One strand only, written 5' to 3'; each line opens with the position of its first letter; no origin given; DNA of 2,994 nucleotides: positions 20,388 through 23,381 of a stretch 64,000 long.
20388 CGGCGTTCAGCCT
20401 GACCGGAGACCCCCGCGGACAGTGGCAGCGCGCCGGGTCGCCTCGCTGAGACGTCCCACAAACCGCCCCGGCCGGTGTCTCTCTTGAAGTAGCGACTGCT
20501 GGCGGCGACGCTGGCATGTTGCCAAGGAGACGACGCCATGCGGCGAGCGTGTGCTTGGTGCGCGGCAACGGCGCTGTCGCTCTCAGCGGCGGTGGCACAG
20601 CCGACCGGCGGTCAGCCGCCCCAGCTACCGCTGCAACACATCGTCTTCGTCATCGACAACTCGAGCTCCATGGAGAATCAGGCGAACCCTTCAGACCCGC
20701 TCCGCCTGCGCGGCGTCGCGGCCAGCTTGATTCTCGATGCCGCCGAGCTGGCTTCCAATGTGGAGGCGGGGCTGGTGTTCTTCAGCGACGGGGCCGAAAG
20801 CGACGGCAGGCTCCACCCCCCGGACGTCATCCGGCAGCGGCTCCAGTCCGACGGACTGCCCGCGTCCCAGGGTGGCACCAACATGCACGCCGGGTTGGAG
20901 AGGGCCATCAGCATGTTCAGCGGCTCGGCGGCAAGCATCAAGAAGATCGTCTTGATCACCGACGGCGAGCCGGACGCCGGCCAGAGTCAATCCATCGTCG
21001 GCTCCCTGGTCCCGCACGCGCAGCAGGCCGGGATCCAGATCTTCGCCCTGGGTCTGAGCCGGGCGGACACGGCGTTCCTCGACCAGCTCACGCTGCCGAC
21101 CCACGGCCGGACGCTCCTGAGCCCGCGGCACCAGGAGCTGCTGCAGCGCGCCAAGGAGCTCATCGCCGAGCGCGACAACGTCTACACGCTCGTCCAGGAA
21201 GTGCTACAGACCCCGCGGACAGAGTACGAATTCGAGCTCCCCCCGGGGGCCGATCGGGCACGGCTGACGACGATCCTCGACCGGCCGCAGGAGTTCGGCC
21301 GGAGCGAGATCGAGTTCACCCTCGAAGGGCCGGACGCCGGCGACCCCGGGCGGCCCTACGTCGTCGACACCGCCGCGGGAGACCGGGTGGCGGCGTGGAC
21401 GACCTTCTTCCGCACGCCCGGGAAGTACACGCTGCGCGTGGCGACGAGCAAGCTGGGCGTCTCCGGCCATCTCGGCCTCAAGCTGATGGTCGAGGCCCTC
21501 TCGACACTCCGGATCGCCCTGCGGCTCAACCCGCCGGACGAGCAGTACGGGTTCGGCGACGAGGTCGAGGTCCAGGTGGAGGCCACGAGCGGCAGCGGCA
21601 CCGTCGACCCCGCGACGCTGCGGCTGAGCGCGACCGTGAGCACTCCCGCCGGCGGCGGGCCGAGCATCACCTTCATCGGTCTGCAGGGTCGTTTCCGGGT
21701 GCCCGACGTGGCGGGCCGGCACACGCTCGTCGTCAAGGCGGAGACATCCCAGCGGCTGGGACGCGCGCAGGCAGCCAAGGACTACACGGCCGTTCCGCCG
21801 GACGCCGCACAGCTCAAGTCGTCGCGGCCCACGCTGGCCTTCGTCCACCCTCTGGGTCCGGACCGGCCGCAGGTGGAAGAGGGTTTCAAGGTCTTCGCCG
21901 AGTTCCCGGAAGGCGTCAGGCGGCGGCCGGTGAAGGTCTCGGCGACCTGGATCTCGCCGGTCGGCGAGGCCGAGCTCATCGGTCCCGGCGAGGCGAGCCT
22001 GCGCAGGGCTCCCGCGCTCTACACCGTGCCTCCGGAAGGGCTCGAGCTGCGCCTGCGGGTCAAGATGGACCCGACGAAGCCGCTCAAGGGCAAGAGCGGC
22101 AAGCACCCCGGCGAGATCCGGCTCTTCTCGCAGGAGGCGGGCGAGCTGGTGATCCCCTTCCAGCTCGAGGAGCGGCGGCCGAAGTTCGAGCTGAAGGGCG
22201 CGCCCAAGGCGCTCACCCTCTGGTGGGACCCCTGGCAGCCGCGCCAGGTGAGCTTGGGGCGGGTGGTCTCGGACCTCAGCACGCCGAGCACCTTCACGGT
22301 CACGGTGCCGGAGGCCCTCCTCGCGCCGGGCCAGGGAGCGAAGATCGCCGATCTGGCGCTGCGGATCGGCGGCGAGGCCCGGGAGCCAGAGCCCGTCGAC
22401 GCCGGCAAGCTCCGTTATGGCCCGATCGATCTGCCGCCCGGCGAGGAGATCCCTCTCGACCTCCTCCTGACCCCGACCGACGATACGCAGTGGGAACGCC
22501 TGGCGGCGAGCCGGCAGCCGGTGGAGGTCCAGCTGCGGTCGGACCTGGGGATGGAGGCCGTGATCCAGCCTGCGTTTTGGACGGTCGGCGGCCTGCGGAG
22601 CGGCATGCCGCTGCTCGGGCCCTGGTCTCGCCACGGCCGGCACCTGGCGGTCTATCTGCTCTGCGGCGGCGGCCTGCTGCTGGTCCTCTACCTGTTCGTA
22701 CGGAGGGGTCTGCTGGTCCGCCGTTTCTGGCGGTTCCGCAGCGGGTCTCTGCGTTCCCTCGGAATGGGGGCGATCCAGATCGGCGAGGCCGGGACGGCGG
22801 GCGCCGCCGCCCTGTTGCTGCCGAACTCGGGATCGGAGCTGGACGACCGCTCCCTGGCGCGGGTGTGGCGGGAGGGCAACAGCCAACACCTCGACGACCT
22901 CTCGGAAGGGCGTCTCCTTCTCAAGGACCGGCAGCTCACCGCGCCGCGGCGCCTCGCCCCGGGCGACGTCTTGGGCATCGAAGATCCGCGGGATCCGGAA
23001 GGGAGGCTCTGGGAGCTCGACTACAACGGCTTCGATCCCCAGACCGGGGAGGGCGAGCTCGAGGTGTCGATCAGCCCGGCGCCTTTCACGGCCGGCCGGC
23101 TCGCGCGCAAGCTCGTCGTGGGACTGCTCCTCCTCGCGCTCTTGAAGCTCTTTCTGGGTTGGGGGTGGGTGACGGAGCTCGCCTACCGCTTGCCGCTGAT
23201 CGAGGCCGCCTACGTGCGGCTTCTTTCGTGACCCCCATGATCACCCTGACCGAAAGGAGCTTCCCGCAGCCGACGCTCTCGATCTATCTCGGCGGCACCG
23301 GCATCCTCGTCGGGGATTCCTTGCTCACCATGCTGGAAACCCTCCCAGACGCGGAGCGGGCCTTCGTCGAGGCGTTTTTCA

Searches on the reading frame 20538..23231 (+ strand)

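Call 8: search_protein_families(library=pfam, proteins=[window:20538-23231:+], max_evalue=0.01)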
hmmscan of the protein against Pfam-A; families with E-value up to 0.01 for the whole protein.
window:20538-23231:+ (897 aa): 3 families
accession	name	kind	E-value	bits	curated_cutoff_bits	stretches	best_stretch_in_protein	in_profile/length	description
PF00092.34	VWA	-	5.8e-12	46.6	23.8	1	35-189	2-155/174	von Willebrand factor type A domain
PF13519.12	VWA_2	-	9.4e-11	42.7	27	1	35-144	1-107/107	von Willebrand factor type A domain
PF13768.12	VWA_3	-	2.8e-07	31.1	27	1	107-190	71-151/155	von Willebrand factor type A domain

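Call 68: search_protein_families(library=padloc, proteins=[window:20538-23231:+], max_evalue=0.001)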
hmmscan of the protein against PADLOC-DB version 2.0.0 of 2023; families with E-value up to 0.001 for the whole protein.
window:20538-23231:+ (897 aa): 0 families
